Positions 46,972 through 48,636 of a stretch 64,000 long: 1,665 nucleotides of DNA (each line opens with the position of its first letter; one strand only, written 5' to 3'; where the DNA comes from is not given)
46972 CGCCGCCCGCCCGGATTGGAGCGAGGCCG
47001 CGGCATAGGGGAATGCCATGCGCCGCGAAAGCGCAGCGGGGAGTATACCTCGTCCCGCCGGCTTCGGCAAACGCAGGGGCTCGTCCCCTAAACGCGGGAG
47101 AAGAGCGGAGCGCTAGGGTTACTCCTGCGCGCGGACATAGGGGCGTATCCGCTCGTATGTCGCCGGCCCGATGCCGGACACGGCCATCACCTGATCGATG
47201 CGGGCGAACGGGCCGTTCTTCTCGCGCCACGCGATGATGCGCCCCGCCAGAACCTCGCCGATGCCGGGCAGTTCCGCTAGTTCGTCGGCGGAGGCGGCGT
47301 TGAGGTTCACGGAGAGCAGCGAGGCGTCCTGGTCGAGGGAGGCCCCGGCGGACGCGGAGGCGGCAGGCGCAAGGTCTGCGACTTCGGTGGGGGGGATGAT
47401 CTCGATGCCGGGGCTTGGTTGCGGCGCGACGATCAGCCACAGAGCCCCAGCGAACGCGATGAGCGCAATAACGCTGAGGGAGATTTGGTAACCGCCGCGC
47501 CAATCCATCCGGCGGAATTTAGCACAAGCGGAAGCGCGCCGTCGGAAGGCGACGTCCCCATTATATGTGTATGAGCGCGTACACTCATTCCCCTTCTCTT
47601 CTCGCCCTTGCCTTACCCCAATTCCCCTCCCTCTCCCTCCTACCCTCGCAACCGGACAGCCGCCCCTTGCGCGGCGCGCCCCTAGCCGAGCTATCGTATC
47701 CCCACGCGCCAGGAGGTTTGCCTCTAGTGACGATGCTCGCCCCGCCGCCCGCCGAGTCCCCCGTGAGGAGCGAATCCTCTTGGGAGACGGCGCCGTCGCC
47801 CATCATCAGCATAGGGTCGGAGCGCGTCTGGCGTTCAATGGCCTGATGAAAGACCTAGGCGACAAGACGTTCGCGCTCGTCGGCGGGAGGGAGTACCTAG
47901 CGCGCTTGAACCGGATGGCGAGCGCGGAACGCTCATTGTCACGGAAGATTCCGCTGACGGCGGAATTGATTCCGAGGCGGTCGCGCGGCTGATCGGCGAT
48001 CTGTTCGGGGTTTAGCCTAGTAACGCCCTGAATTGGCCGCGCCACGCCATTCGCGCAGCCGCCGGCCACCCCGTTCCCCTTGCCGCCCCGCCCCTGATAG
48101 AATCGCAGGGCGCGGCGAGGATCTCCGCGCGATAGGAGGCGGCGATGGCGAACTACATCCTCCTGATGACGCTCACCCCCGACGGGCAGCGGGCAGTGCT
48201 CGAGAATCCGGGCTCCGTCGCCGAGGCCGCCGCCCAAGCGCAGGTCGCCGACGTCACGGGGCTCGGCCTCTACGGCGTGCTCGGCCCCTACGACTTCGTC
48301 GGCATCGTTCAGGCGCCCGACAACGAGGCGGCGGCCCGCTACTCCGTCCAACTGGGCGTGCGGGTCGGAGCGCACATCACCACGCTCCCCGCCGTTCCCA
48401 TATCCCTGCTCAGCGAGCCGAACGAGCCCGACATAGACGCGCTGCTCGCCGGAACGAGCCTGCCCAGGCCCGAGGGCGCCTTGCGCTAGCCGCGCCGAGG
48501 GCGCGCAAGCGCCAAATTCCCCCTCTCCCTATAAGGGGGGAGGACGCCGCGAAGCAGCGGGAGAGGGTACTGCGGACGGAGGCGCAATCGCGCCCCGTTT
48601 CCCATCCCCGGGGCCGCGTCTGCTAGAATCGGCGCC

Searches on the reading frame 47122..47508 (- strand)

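Call 58: search_protein_families(library=pfam, proteins=[window:47122-47508:-], max_evalue=0.001)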
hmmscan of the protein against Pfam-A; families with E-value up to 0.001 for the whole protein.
window:47122-47508:- (129 aa): 6 families
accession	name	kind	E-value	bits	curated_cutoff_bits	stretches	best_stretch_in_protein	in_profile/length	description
PF12836.13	HHH_3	-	1.2e-21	77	27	1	67-126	6-65/65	Helix-hairpin-helix motif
PF00633.29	HHH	-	7.5e-13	48.1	24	1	68-93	4-29/30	Helix-hairpin-helix motif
PF14520.12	HHH_5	-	5.2e-07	30.5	27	0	71-92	31-52/57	Helix-hairpin-helix domain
PF12826.13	HHH_2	-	2.7e-05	24.7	27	0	68-96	28-56/64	Helix-hairpin-helix motif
PF21687.3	T2SSK_1st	-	0.00016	22.8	26.2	1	91-126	68-103/107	Type II secretion system (T2SS), protein K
PF14716.13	HHH_8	-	0.00023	21.9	30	0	63-94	36-67/73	Helix-hairpin-helix domain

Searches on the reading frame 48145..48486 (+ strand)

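Call 58: search_protein_families(library=pfam, proteins=[window:48145-48486:+], max_evalue=0.001)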
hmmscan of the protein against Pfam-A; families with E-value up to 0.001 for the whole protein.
window:48145-48486:+ (114 aa): 1 family
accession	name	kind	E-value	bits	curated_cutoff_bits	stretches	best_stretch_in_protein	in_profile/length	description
PF08734.17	GYD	-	2.4e-15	56.7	31.4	1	4-86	1-84/91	GYD domain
